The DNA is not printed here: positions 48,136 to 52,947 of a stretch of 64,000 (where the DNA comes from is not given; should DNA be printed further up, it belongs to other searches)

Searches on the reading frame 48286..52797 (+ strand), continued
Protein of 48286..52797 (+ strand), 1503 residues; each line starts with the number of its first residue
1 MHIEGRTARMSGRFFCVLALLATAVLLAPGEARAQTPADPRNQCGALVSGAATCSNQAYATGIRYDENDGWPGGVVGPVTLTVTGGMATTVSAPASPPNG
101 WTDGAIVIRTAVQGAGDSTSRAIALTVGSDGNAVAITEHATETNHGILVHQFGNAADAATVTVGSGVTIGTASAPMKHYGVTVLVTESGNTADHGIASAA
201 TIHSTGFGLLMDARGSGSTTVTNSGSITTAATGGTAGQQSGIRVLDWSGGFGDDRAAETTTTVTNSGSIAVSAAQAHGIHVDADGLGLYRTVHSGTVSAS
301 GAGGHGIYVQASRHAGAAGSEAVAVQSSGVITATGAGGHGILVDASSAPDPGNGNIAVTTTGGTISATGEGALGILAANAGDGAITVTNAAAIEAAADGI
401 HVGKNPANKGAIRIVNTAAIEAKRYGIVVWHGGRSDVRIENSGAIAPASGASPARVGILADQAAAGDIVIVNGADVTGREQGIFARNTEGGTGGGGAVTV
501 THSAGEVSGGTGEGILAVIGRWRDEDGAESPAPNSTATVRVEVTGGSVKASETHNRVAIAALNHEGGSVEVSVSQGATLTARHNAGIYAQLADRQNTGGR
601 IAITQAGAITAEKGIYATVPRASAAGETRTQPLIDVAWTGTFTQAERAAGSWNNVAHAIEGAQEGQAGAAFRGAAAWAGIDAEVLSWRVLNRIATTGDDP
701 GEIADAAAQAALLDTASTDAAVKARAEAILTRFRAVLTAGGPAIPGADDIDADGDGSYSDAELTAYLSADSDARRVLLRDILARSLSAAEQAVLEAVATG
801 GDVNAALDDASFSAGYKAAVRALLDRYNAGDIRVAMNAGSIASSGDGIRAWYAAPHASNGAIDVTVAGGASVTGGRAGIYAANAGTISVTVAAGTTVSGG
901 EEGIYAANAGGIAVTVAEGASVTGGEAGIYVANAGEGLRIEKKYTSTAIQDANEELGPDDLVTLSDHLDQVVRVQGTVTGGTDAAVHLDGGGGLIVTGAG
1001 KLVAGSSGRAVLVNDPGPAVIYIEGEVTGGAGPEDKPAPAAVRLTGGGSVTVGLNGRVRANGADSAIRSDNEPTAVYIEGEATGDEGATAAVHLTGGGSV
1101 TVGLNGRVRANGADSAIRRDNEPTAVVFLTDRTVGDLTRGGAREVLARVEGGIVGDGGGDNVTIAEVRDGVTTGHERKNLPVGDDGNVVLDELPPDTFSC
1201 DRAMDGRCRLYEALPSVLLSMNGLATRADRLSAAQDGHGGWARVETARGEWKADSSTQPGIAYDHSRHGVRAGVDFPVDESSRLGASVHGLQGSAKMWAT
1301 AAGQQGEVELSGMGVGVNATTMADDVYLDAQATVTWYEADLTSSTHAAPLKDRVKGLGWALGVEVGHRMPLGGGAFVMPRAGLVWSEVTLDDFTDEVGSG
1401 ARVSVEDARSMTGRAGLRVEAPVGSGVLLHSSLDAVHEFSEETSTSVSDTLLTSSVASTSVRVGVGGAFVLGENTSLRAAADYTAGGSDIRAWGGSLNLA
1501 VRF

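Call 24: find_related_loci(query=A1, collection=genome_contigs, flank=6000)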
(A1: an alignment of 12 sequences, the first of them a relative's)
Query A1 (1503 aa) in genome_contigs; peptide patterns used: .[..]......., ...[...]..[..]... (x = any residue, [..] = any of these).
57 stretches matched a pattern; 55 encode a relative of the query (tblastn E <= 1e-3); 46 distinct loci.
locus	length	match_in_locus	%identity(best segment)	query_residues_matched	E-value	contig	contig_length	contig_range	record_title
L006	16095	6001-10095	77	38-1503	0e+0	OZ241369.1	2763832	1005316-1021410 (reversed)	MAG: Alphaproteobacteria bacterium isolate a6466d14-aa2a-4488-8e79-5038ab0a8c4b genome assembly, chromosome: 1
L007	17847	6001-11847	69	10-1503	0e+0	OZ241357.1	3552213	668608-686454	MAG: Alphaproteobacteria bacterium isolate 88d555cd-2633-4b86-a1be-1e9adaae3909 genome assembly, chromosome: 1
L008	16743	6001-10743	55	38-1503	0e+0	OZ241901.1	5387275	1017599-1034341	MAG: Gammaproteobacteria bacterium isolate 65898e9d-28f9-48af-9959-824c109e8cbf genome assembly, chromosome: 1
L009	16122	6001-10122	47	42-1503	0e+0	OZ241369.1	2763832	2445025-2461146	MAG: Alphaproteobacteria bacterium isolate a6466d14-aa2a-4488-8e79-5038ab0a8c4b genome assembly, chromosome: 1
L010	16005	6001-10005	42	14-1503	0e+0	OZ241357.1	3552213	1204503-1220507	MAG: Alphaproteobacteria bacterium isolate 88d555cd-2633-4b86-a1be-1e9adaae3909 genome assembly, chromosome: 1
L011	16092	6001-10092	41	31-1503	0e+0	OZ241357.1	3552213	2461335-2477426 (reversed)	MAG: Alphaproteobacteria bacterium isolate 88d555cd-2633-4b86-a1be-1e9adaae3909 genome assembly, chromosome: 1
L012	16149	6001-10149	42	44-1503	0e+0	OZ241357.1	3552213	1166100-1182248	MAG: Alphaproteobacteria bacterium isolate 88d555cd-2633-4b86-a1be-1e9adaae3909 genome assembly, chromosome: 1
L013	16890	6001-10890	43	13-1503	0e+0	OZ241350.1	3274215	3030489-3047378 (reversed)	MAG: Alphaproteobacteria bacterium isolate 81bb0e76-f755-4ee3-a3aa-f420175a6091 genome assembly, chromosome: 1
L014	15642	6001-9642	37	179-1503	1e-173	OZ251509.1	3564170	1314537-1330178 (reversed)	MAG: Alphaproteobacteria bacterium isolate c58df884-ff44-4a62-8948-53011581409f genome assembly, chromosome: 1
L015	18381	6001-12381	37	1-1485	2e-168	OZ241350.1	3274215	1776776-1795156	MAG: Alphaproteobacteria bacterium isolate 81bb0e76-f755-4ee3-a3aa-f420175a6091 genome assembly, chromosome: 1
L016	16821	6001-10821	43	42-1503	0e+0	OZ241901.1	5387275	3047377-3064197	MAG: Gammaproteobacteria bacterium isolate 65898e9d-28f9-48af-9959-824c109e8cbf genome assembly, chromosome: 1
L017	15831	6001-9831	38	14-1503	9e-163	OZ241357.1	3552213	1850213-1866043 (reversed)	MAG: Alphaproteobacteria bacterium isolate 88d555cd-2633-4b86-a1be-1e9adaae3909 genome assembly, chromosome: 1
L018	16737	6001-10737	34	26-1503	2e-159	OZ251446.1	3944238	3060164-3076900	MAG: Alphaproteobacteria bacterium isolate 4a82845b-346e-4bd1-b170-acd391575f3a genome assembly, chromosome: 1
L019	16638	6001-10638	34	116-1503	5e-159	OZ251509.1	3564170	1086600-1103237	MAG: Alphaproteobacteria bacterium isolate c58df884-ff44-4a62-8948-53011581409f genome assembly, chromosome: 1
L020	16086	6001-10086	35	34-1503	5e-151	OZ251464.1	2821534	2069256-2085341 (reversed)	MAG: Alphaproteobacteria bacterium isolate 6f72c6ff-155a-453e-af39-75dfec601056 genome assembly, chromosome: 1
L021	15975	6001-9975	36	42-1503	3e-161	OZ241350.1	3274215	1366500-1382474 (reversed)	MAG: Alphaproteobacteria bacterium isolate 81bb0e76-f755-4ee3-a3aa-f420175a6091 genome assembly, chromosome: 1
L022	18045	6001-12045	43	29-1503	5e-152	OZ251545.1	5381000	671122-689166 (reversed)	MAG: Gammaproteobacteria bacterium isolate 804a2bfb-9c7e-4e06-b795-02af6ddb82b1 genome assembly, chromosome: 1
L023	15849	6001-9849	34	29-1503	4e-135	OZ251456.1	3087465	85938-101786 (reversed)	MAG: bacterium isolate 40c3c2bc-7189-494c-ad94-02bb7458a69d genome assembly, chromosome: 1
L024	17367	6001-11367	40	29-1503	2e-133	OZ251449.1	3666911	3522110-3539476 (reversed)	MAG: Alphaproteobacteria bacterium isolate 02c84b84-2ec1-47c2-b806-535ae8168f41 genome assembly, chromosome: 1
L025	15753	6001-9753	36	185-1503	3e-169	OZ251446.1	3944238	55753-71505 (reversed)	MAG: Alphaproteobacteria bacterium isolate 4a82845b-346e-4bd1-b170-acd391575f3a genome assembly, chromosome: 1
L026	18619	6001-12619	34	123-1503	4e-133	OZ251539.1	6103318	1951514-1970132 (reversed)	MAG: Alphaproteobacteria bacterium isolate efdf64b3-afa9-4fb8-9792-56cfcde380f9 genome assembly, chromosome: 1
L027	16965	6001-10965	44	29-1503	6e-108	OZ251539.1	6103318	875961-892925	MAG: Alphaproteobacteria bacterium isolate efdf64b3-afa9-4fb8-9792-56cfcde380f9 genome assembly, chromosome: 1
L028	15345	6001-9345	40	33-1503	2e-159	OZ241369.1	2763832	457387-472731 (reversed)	MAG: Alphaproteobacteria bacterium isolate a6466d14-aa2a-4488-8e79-5038ab0a8c4b genome assembly, chromosome: 1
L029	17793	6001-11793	39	213-1503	2e-110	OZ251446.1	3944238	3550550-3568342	MAG: Alphaproteobacteria bacterium isolate 4a82845b-346e-4bd1-b170-acd391575f3a genome assembly, chromosome: 1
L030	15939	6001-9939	35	29-1503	2e-103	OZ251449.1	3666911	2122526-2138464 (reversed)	MAG: Alphaproteobacteria bacterium isolate 02c84b84-2ec1-47c2-b806-535ae8168f41 genome assembly, chromosome: 1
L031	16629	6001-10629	43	313-1503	1e-102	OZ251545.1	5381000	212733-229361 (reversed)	MAG: Gammaproteobacteria bacterium isolate 804a2bfb-9c7e-4e06-b795-02af6ddb82b1 genome assembly, chromosome: 1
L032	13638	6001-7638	44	983-1503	5e-102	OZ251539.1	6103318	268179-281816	MAG: Alphaproteobacteria bacterium isolate efdf64b3-afa9-4fb8-9792-56cfcde380f9 genome assembly, chromosome: 1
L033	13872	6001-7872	55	339-1503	3e-98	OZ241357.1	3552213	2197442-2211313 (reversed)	MAG: Alphaproteobacteria bacterium isolate 88d555cd-2633-4b86-a1be-1e9adaae3909 genome assembly, chromosome: 1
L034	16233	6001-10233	42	21-1503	0e+0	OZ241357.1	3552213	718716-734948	MAG: Alphaproteobacteria bacterium isolate 88d555cd-2633-4b86-a1be-1e9adaae3909 genome assembly, chromosome: 1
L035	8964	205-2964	40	831-1503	3e-95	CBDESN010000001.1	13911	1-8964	MAG: Alphaproteobacteria bacterium isolate 4a82845b-346e-4bd1-b170-acd391575f3a genome assembly, contig: contig_1, whole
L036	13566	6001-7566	41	1020-1503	5e-87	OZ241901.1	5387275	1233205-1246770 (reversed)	MAG: Gammaproteobacteria bacterium isolate 65898e9d-28f9-48af-9959-824c109e8cbf genome assembly, chromosome: 1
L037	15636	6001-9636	36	146-1503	8e-94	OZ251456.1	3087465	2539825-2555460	MAG: bacterium isolate 40c3c2bc-7189-494c-ad94-02bb7458a69d genome assembly, chromosome: 1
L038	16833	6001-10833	49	42-1503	2e-94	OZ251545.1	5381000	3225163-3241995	MAG: Gammaproteobacteria bacterium isolate 804a2bfb-9c7e-4e06-b795-02af6ddb82b1 genome assembly, chromosome: 1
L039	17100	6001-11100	40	295-1503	2e-92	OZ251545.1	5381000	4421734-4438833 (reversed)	MAG: Gammaproteobacteria bacterium isolate 804a2bfb-9c7e-4e06-b795-02af6ddb82b1 genome assembly, chromosome: 1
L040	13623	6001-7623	45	993-1503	2e-92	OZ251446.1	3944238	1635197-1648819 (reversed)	MAG: Alphaproteobacteria bacterium isolate 4a82845b-346e-4bd1-b170-acd391575f3a genome assembly, chromosome: 1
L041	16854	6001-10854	46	29-1503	2e-112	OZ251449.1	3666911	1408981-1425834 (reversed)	MAG: Alphaproteobacteria bacterium isolate 02c84b84-2ec1-47c2-b806-535ae8168f41 genome assembly, chromosome: 1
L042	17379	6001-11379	41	43-1503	1e-100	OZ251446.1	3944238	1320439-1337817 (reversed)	MAG: Alphaproteobacteria bacterium isolate 4a82845b-346e-4bd1-b170-acd391575f3a genome assembly, chromosome: 1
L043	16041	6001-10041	40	41-1503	3e-85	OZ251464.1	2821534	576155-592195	MAG: Alphaproteobacteria bacterium isolate 6f72c6ff-155a-453e-af39-75dfec601056 genome assembly, chromosome: 1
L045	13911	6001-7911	40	827-1503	3e-90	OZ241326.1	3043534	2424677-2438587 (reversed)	MAG: bacterium isolate 4cf85a08-3ac9-4936-9f49-292be0ba675b genome assembly, chromosome: 1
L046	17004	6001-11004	42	322-1503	1e-116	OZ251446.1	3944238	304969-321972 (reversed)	MAG: Alphaproteobacteria bacterium isolate 4a82845b-346e-4bd1-b170-acd391575f3a genome assembly, chromosome: 1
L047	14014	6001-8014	48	1019-1503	6e-70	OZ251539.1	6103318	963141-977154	MAG: Alphaproteobacteria bacterium isolate efdf64b3-afa9-4fb8-9792-56cfcde380f9 genome assembly, chromosome: 1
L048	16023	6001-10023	47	29-1503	6e-67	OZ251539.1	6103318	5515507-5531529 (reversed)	MAG: Alphaproteobacteria bacterium isolate efdf64b3-afa9-4fb8-9792-56cfcde380f9 genome assembly, chromosome: 1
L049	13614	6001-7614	51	1020-1503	2e-66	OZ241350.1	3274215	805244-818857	MAG: Alphaproteobacteria bacterium isolate 81bb0e76-f755-4ee3-a3aa-f420175a6091 genome assembly, chromosome: 1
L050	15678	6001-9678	36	204-1503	3e-66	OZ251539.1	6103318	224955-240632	MAG: Alphaproteobacteria bacterium isolate efdf64b3-afa9-4fb8-9792-56cfcde380f9 genome assembly, chromosome: 1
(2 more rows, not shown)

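Call 38: find_encoding_contigs(protein=P0007, flank=6000, max_places=4)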
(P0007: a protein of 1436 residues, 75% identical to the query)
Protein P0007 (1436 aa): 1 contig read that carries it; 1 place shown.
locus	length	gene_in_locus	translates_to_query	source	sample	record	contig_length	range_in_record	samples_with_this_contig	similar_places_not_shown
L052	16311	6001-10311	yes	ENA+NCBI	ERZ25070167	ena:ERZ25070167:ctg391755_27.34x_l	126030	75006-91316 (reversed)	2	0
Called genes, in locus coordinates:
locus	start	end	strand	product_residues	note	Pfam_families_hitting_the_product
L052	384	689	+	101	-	-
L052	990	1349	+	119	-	-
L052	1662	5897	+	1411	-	PF03797:Autotransporter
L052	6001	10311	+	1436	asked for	PF03797:Autotransporter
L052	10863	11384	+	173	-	PF06776:IalB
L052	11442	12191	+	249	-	PF00106:adh_short, PF08659:KR, PF13561:adh_short_C2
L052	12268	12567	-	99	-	-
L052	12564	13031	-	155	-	-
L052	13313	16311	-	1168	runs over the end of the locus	PF17757:UvrB_inter, PF02559:CarD_TRCF_RID, PF04851:ResIII, PF00270:DEAD, PF00271:Helicase_C, PF22590:Cas3-like_C_2 (faint), PF03461:TRCF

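Call 39: find_encoding_contigs(protein=P0006, flank=6000, max_places=4)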
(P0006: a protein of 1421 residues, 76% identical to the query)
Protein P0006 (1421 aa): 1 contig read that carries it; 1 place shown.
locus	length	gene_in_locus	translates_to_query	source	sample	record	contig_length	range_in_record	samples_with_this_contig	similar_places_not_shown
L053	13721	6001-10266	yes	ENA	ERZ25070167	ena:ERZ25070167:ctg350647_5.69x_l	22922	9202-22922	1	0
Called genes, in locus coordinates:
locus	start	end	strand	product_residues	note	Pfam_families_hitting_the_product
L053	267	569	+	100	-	-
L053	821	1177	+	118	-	-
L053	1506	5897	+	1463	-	PF03797:Autotransporter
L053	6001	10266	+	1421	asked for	PF03797:Autotransporter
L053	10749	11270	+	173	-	PF06776:IalB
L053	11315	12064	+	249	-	PF00106:adh_short, PF08659:KR, PF13561:adh_short_C2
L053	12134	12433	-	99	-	-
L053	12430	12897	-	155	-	PF05168:HEPN (weak)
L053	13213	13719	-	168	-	?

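Call 44: find_related_loci(query=A1, collection=metagenome_contigs, flank=3000)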
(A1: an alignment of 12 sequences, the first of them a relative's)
Query A1 (1503 aa) in metagenome_contigs; peptide patterns used: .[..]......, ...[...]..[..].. (x = any residue, [..] = any of these).
145 stretches matched a pattern, but none encodes a relative of the query by tblastn (E <= 1e-3).

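Call 47: search_protein_families(library=ncbifam, proteins=[window:48286-52797:+], max_evalue=0.01)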
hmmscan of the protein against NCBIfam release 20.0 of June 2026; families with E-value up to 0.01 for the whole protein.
window:48286-52797:+ (1503 aa): 1 family
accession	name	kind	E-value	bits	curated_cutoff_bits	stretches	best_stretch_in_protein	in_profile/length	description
TIGR01414.1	autotrans_barl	domain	2.4e-33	115.8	16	1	1220-1503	143-432/432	autotransporter outer membrane beta-barrel domain-containing protein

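Call 57: find_encoding_contigs(protein=P0011, flank=3000, max_places=10)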
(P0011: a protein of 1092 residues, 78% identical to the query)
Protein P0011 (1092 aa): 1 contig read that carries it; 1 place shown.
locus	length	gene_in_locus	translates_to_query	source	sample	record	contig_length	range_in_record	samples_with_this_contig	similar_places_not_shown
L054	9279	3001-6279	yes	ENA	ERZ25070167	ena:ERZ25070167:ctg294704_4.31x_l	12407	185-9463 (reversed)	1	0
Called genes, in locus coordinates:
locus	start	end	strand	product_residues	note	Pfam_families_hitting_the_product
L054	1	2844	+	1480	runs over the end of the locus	PF03797:Autotransporter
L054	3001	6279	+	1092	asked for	-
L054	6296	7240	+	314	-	PF03797:Autotransporter, PF13505:OMP_b-brl (faint)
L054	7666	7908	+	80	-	PF22513:FitA-like_RHH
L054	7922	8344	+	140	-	PF01850:PIN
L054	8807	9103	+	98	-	-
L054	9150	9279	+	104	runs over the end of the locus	?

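Call 58: find_encoding_contigs(protein=P0009, flank=6000, max_places=6)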
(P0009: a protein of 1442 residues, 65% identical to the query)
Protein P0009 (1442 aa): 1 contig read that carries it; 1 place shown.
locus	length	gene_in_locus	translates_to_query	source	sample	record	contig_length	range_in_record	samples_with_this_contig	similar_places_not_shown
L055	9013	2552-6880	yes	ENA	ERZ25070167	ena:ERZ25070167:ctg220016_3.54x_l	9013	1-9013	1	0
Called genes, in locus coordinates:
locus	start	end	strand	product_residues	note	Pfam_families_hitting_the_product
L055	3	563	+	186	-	?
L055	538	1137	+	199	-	-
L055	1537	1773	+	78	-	-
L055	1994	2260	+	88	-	-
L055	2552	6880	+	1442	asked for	PF03797:Autotransporter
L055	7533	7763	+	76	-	-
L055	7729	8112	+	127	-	-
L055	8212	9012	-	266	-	?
